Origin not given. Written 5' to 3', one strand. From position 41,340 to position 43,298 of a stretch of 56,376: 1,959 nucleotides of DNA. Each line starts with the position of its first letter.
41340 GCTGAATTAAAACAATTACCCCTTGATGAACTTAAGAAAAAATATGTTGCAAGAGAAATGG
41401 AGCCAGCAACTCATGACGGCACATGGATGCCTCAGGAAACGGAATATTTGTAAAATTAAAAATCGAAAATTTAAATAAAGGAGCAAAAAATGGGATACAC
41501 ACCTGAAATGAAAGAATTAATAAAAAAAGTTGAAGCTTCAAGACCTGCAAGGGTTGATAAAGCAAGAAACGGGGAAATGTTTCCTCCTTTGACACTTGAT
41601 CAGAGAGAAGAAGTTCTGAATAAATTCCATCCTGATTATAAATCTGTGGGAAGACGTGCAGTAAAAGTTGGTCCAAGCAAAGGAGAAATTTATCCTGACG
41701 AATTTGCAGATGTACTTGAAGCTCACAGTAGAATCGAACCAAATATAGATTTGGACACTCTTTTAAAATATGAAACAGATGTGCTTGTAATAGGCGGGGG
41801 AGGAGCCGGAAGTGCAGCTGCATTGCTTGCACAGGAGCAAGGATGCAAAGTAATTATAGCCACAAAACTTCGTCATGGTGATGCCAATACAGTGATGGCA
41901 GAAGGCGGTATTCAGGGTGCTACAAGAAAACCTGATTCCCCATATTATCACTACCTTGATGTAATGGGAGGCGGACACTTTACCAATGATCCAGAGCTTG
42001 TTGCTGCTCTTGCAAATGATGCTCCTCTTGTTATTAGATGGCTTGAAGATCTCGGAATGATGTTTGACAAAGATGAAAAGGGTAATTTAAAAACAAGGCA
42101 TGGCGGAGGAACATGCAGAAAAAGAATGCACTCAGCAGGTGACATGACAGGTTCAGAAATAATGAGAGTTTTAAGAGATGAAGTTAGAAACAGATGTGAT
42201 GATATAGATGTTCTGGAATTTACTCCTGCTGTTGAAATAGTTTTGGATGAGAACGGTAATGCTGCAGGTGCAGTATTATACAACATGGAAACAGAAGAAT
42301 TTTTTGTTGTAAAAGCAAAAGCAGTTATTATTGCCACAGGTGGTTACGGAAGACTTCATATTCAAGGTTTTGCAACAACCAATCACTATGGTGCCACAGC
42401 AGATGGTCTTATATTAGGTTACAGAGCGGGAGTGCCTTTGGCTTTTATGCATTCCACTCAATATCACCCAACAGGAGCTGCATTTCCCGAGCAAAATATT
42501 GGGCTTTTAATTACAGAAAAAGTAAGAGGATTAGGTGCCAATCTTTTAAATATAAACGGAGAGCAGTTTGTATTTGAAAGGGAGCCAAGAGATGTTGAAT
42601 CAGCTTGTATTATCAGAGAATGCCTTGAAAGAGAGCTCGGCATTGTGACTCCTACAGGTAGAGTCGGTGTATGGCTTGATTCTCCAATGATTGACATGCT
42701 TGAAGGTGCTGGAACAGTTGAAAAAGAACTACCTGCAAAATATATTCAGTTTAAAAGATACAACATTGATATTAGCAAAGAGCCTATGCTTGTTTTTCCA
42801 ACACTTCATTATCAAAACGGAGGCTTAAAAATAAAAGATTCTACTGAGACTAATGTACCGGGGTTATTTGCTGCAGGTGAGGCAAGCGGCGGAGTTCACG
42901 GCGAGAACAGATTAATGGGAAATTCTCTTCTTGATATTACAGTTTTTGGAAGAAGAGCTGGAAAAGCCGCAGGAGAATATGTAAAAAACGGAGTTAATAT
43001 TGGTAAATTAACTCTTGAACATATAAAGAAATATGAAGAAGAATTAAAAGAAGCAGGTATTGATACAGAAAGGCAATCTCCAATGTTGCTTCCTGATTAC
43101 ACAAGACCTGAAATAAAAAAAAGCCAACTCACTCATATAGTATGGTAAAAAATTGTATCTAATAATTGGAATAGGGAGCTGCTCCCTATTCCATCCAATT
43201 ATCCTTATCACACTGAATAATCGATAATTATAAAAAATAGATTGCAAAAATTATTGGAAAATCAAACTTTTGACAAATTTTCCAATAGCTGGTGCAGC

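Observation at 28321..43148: Candidate soluble Hdr-coupled fumarate reductase supercomplex: fumarase-hdrCBAA'-hdrCBA(fused)-mvhD-fdhB-like-frdBA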

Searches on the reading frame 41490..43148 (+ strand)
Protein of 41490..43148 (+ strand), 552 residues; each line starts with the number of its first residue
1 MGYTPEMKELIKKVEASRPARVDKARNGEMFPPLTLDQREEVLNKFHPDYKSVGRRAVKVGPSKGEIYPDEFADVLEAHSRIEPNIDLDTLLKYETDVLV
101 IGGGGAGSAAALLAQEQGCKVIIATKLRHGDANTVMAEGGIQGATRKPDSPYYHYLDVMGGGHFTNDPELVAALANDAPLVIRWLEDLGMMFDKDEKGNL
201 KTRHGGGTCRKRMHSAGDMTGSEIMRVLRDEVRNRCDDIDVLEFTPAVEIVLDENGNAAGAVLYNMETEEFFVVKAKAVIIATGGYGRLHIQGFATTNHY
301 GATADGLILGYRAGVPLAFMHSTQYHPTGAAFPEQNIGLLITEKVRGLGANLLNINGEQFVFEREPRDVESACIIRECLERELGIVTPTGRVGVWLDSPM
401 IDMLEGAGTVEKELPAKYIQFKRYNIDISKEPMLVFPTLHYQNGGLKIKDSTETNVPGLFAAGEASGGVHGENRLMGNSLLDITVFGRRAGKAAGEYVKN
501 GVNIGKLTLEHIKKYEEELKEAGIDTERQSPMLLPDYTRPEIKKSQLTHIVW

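Call 4: search_protein_families(library=pfam, proteins=[window:41490-43148:+])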
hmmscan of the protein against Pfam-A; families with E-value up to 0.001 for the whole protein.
window:41490-43148:+ (552 aa): 7 families
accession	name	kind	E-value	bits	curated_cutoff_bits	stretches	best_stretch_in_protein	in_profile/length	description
PF00890.30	FAD_binding_2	-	6.7e-73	246.7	20.4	1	97-480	1-414/414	FAD binding domain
PF07992.20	Pyr_redox_2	-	3.3e-09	37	26.1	1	97-301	2-126/291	Pyridine nucleotide-disulphide oxidoreductase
PF01266.30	DAO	-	8.6e-08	32.5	27.9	1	97-215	1-108/353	FAD dependent oxidoreductase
PF03486.20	HI0933_like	-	1.3e-05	25.2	50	1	97-464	2-218/244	HI0933-like protein Rossmann domain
PF01134.28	GIDA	-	2.2e-05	24.1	22.1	0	97-126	1-30/391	Glucose inhibited division protein A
PF12831.13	FAD_oxidored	-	0.00013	21.9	27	1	97-124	1-28/416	FAD dependent oxidoreductase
PF01946.23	Thi4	-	0.00034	20.3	26.2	0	90-124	11-47/235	Thi4 family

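Call 6: search_protein_families(library=ncbifam, proteins=[window:41490-43148:+], max_evalue=0.00001)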
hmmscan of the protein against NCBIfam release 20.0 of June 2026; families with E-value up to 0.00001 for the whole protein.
window:41490-43148:+ (552 aa): 44 families (the best 25 are shown)
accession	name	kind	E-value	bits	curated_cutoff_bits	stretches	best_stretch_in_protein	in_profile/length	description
NF004900.0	PRK06263.1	equivalog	4.4e-105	352.3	718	1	94-523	6-428/546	fumarate reductase (CoM/CoB) subunit TfrA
NF005866.0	PRK07803.1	equivalog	3.6e-91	306.2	819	2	93-366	6-289/631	fumarate reductase/succinate dehydrogenase flavoprotein subunit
TIGR01812.1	sdhA_frdA_Gneg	subfamily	8.5e-83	278.7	567.3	1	97-521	1-431/568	succinate dehydrogenase or fumarate reductase, flavoprotein subunit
TIGR00551.1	nadB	equivalog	2.2e-80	270.8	452.75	1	95-504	2-395/489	L-aspartate oxidase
NF005867.0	PRK07804.1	equivalog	8.8e-78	261.9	639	1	94-503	17-422/548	L-aspartate oxidase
TIGR01816.1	sdhA_forward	equivalog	5.7e-70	236.1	727.35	1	96-520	3-437/584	succinate dehydrogenase flavoprotein subunit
NF004724.0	PRK06069.1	subfamily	8e-70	235.6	826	1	95-519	5-435/577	succinate dehydrogenase/fumarate reductase flavoprotein subunit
NF042982.1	MFR_Fp_SdhA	equivalog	4.8e-68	230.1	1100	1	96-523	48-475/612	8-methylmenaquinol:fumarate reductase flavoprotein subunit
NF005701.0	PRK07512.1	equivalog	6.4e-68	229.4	528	1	93-498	7-397/516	L-aspartate oxidase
NF005636.0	PRK07395.1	subfamily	1.7e-67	227.9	723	1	93-496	10-404/560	L-aspartate oxidase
NF004613.0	PRK05945.1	equivalog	2.1e-66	224.8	824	1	95-501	3-416/575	succinate dehydrogenase/fumarate reductase flavoprotein subunit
NF005978.0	PRK08071.1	equivalog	3.1e-66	223.8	621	1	95-494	3-384/514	L-aspartate oxidase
NF004820.0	PRK06175.1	equivalog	1.6e-65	221.7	472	1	94-513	3-401/433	L-aspartate oxidase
NF006567.0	PRK09077.1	equivalog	6.5e-64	216.1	629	1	93-495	6-406/537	L-aspartate oxidase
NF006392.0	PRK08641.1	equivalog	4.4e-63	213.8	855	1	95-504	3-416/593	succinate dehydrogenase flavoprotein subunit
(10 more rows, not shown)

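Call 9: find_homologous_proteins(query=window:41490-43148:+)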
Query window:41490-43148:+ (552 aa): 8000 proteins with E <= 0.001 among 8000 candidates; the best 120 are listed.
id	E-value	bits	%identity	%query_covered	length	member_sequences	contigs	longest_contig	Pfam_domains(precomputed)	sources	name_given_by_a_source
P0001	0.0e+0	1187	93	100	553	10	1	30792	PF01266.31,PF00890.31,PF07992.21,PF03486.21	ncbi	-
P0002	0.0e+0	1139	89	100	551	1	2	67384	PF01946.24,PF01266.31,PF00890.31,PF07992.21,PF03486.21,PF01134.29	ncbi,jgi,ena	jgi:succinate dehydrogenase / fumarate reductase flavoprotein subunit/L-aspartate oxidase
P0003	0.0e+0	1137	89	100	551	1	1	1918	PF01266.31,PF00890.31,PF07992.21,PF03486.21,PF01134.29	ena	-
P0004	0.0e+0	1130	88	100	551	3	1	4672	PF01266.31,PF00890.31,PF07992.21,PF03486.21,PF01134.29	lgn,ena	-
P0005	0.0e+0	1122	87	100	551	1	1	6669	PF01266.31,PF00890.31,PF07992.21,PF03486.21,PF01134.29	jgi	jgi:succinate dehydrogenase/fumarate reductase flavoprotein subunit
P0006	0.0e+0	1105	86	100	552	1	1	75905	PF01266.31,PF00890.31,PF07992.21,PF03486.21,PF12831.14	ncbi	-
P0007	0.0e+0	1104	86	100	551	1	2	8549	PF01266.31,PF00890.31,PF07992.21,PF03486.21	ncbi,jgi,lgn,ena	-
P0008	0.0e+0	1100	85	100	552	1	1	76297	PF01266.31,PF00890.31,PF07992.21,PF03486.21,PF12831.14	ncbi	-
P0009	0.0e+0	1070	83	100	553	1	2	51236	PF01946.24,PF01266.31,PF00890.31,PF07992.21,PF03486.21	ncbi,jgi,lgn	-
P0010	7.1e-290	980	77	99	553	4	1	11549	PF01266.31,PF00890.31,PF07992.21,PF03486.21,PF01134.29,PF12831.14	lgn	-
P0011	4.6e-289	978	77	99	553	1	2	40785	PF01266.31,PF00890.31,PF07992.21,PF03486.21,PF01134.29,PF12831.14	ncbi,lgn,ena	-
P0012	7.7e-288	973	77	99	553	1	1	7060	PF01266.31,PF00890.31,PF07992.21,PF03486.21,PF01134.29,PF12831.14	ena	-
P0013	9.7e-288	973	76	99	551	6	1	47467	PF00890.31,PF07992.21,PF03486.21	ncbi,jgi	jgi:succinate dehydrogenase/fumarate reductase flavoprotein subunit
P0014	1.8e-287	972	78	99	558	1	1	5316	PF01266.31,PF00890.31,PF07992.21,PF03486.21,PF01134.29,PF12831.14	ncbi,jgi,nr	ncbi:MAG: FAD-binding protein [Deltaproteobacteria bacterium]|nr:FAD-binding protein [Deltaproteobac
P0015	8.7e-284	960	77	99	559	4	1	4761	PF01266.31,PF00890.31,PF07992.21,PF03486.21,PF12831.14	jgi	jgi:succinate dehydrogenase / fumarate reductase flavoprotein subunit/L-aspartate oxidase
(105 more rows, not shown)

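Call 10: find_related_loci(query=window:41490-43148:+, collection=genome_contigs, flank=10000)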
Query window:41490-43148:+ (552 aa) in genome_contigs; peptide patterns used: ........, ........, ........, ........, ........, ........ (x = any residue, [..] = any of these).
289 stretches matched a pattern; 250 encode a relative of the query (tblastn E <= 1e-3); the best 80 are kept; 80 distinct loci.
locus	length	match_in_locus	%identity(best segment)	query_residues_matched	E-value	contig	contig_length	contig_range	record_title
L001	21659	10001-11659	83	1-552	0e+0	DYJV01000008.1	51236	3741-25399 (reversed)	MAG TPA_asm: Candidatus Methylomirabilis sp. isolate SulCav_AS07-7_3_33_596 SulCav_AS07_7_543_length_51236_cov_352_25329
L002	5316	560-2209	78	1-548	0e+0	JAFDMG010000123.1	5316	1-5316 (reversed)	MAG: Deltaproteobacteria bacterium isolate WB1_Bin_44 WB1_Bin_44_scaffold_51646, whole genome shotgun sequence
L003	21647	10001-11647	77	1-548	0e+0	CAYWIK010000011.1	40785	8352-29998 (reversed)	MAG TPA_asm: uncultured Spirochaetales bacterium isolate binchicken_co8_185 genome assembly, contig: NODE_998_length_407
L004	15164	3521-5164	77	1-547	0e+0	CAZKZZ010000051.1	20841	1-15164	MAG TPA_asm: uncultured Spirochaetales bacterium isolate SRP332253_co1_263 genome assembly, contig: NODE_4050_length_208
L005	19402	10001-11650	77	1-548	0e+0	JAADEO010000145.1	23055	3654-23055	MAG: Deltaproteobacteria bacterium isolate L_MetaBat.226 contig-127_1868, whole genome shotgun sequence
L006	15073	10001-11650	76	1-548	0e+0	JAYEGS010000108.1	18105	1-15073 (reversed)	MAG: Pseudomonadota bacterium isolate MAG240 MAG240_108, whole genome shotgun sequence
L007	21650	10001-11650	76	1-548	0e+0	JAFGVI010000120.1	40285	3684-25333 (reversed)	MAG: Deltaproteobacteria bacterium isolate ZodW_Metabat.137 k87_19243226, whole genome shotgun sequence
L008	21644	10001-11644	76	1-547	0e+0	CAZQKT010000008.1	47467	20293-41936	MAG TPA_asm: uncultured Spirochaetales bacterium isolate binchicken_co8_381 genome assembly, contig: NODE_709_length_474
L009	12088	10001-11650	76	1-548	0e+0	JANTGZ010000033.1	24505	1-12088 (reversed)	MAG: Thermodesulfobacteriota bacterium isolate bin10093 c_000000001611, whole genome shotgun sequence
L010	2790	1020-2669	75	1-548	0e+0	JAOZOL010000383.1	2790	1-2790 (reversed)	MAG: Desulfobacterales bacterium isolate GMC4.maxbin2.077_sub GMC4_88240_length_2790_cov_43.442413, whole genome shotgun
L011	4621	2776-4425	76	1-548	0e+0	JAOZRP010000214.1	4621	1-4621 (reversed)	MAG: bacterium isolate GMC6.concoct.48_sub GMC6_29913_length_4621_cov_21.734341, whole genome shotgun sequence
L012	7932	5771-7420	76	1-548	0e+0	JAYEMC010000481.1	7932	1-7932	MAG: Pseudomonadota bacterium isolate MAG091 MAG091_481, whole genome shotgun sequence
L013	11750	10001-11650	76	1-548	0e+0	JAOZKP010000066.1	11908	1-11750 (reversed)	MAG: bacterium isolate GMC10.concoct.104_sub NODE_4331_length_11908_cov_9.209989, whole genome shotgun sequence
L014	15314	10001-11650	75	1-548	0e+0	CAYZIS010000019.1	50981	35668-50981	MAG TPA_asm: uncultured Thermodesulfobacteriota bacterium isolate binchicken_co181_551 genome assembly, contig: NODE_725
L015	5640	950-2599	76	1-548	0e+0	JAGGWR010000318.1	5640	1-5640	MAG: Candidatus Tharpella aukensis isolate AUK131 PB_MBMC_085_c_000000000275, whole genome shotgun sequence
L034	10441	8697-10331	69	2-547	0e+0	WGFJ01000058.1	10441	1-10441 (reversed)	MAG: Deltaproteobacteria bacterium isolate S146_80 k151_281507, whole genome shotgun sequence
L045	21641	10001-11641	67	1-547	0e+0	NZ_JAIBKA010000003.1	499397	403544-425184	Desulfoferrobacter suflitae strain DRH4 contig_3, whole genome shotgun sequence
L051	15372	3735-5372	67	2-546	0e+0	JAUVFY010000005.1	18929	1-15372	MAG: Deltaproteobacteria bacterium isolate CSMAG_362 CSMAG_362_k127_2379849_length_18929_cov_162.0000, whole genome shot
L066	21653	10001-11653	67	1-548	0e+0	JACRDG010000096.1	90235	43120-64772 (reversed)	MAG: Desulfomonile tiedjei isolate NC_groundwater_1666_Pr3_B-0.1um_58_14 SR-2_scaffold_141_3129292, whole genome shotgun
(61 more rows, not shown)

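Call 13: search_solved_structures(query=window:41490-43148:+, show_alignments=3)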
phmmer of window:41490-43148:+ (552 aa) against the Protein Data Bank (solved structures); distinct sequences matched with E-value up to 0.001: 63 (the best 60 are shown).
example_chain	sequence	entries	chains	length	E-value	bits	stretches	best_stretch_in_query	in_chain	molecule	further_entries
7d6v_A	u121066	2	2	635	3.6e-71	243.4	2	91-366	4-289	Succinate dehydrogenase subunit A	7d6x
6lum_A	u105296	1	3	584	1.4e-54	188.6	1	93-501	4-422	Succinate dehydrogenase subunit A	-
8b6g_CA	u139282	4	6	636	3.9e-51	177.3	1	87-502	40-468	Succinate dehydrogenase [ubiquinone] flavoprotein subunit, mitochondrial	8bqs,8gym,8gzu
1nek_A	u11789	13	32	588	1.8e-50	175.1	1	95-496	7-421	Succinate dehydrogenase flavoprotein subunit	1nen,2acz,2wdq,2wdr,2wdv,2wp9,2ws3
1d4d_A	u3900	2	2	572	9.4e-49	169.4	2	92-378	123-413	FLAVOCYTOCHROME C FUMARATE REDUCTASE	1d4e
1chu_A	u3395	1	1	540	1.2e-48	169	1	89-491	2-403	PROTEIN (L-ASPARTATE OXIDASE)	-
1d4c_A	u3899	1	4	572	1.5e-48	168.8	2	92-378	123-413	FLAVOCYTOCHROME C FUMARATE REDUCTASE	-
1yq3_A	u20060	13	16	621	2.1e-48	168.3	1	91-503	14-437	Succinate dehydrogenase flavoprotein subunit | Succinate dehydrogenase [ubiquinone] flavoprotein subunit, mitochondrial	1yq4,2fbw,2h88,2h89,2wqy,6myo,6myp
5kxj_A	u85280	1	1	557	3.5e-48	167.6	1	95-490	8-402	L-aspartate oxidase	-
1knp_A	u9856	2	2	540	1.1e-47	165.8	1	89-491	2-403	L-aspartate oxidase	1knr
3p4p_A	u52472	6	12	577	1.3e-47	165.7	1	94-510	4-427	Fumarate reductase flavoprotein subunit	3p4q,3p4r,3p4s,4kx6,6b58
9fzl_2M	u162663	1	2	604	1.3e-47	165.7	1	97-500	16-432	Succinate dehydrogenase [ubiquinone] flavoprotein subunit, mitochondrial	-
9fq7_2M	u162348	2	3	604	1.3e-47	165.7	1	97-500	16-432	Succinate dehydrogenase [ubiquinone] flavoprotein subunit, mitochondrial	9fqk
8gs8_A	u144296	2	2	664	1.4e-47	165.5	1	91-500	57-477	Succinate dehydrogenase [ubiquinone] flavoprotein subunit, mitochondrial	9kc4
1kf6_A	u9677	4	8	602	1.5e-47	165.4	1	94-510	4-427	FUMARATE REDUCTASE FLAVOPROTEIN | Fumarate reductase flavoprotein subunit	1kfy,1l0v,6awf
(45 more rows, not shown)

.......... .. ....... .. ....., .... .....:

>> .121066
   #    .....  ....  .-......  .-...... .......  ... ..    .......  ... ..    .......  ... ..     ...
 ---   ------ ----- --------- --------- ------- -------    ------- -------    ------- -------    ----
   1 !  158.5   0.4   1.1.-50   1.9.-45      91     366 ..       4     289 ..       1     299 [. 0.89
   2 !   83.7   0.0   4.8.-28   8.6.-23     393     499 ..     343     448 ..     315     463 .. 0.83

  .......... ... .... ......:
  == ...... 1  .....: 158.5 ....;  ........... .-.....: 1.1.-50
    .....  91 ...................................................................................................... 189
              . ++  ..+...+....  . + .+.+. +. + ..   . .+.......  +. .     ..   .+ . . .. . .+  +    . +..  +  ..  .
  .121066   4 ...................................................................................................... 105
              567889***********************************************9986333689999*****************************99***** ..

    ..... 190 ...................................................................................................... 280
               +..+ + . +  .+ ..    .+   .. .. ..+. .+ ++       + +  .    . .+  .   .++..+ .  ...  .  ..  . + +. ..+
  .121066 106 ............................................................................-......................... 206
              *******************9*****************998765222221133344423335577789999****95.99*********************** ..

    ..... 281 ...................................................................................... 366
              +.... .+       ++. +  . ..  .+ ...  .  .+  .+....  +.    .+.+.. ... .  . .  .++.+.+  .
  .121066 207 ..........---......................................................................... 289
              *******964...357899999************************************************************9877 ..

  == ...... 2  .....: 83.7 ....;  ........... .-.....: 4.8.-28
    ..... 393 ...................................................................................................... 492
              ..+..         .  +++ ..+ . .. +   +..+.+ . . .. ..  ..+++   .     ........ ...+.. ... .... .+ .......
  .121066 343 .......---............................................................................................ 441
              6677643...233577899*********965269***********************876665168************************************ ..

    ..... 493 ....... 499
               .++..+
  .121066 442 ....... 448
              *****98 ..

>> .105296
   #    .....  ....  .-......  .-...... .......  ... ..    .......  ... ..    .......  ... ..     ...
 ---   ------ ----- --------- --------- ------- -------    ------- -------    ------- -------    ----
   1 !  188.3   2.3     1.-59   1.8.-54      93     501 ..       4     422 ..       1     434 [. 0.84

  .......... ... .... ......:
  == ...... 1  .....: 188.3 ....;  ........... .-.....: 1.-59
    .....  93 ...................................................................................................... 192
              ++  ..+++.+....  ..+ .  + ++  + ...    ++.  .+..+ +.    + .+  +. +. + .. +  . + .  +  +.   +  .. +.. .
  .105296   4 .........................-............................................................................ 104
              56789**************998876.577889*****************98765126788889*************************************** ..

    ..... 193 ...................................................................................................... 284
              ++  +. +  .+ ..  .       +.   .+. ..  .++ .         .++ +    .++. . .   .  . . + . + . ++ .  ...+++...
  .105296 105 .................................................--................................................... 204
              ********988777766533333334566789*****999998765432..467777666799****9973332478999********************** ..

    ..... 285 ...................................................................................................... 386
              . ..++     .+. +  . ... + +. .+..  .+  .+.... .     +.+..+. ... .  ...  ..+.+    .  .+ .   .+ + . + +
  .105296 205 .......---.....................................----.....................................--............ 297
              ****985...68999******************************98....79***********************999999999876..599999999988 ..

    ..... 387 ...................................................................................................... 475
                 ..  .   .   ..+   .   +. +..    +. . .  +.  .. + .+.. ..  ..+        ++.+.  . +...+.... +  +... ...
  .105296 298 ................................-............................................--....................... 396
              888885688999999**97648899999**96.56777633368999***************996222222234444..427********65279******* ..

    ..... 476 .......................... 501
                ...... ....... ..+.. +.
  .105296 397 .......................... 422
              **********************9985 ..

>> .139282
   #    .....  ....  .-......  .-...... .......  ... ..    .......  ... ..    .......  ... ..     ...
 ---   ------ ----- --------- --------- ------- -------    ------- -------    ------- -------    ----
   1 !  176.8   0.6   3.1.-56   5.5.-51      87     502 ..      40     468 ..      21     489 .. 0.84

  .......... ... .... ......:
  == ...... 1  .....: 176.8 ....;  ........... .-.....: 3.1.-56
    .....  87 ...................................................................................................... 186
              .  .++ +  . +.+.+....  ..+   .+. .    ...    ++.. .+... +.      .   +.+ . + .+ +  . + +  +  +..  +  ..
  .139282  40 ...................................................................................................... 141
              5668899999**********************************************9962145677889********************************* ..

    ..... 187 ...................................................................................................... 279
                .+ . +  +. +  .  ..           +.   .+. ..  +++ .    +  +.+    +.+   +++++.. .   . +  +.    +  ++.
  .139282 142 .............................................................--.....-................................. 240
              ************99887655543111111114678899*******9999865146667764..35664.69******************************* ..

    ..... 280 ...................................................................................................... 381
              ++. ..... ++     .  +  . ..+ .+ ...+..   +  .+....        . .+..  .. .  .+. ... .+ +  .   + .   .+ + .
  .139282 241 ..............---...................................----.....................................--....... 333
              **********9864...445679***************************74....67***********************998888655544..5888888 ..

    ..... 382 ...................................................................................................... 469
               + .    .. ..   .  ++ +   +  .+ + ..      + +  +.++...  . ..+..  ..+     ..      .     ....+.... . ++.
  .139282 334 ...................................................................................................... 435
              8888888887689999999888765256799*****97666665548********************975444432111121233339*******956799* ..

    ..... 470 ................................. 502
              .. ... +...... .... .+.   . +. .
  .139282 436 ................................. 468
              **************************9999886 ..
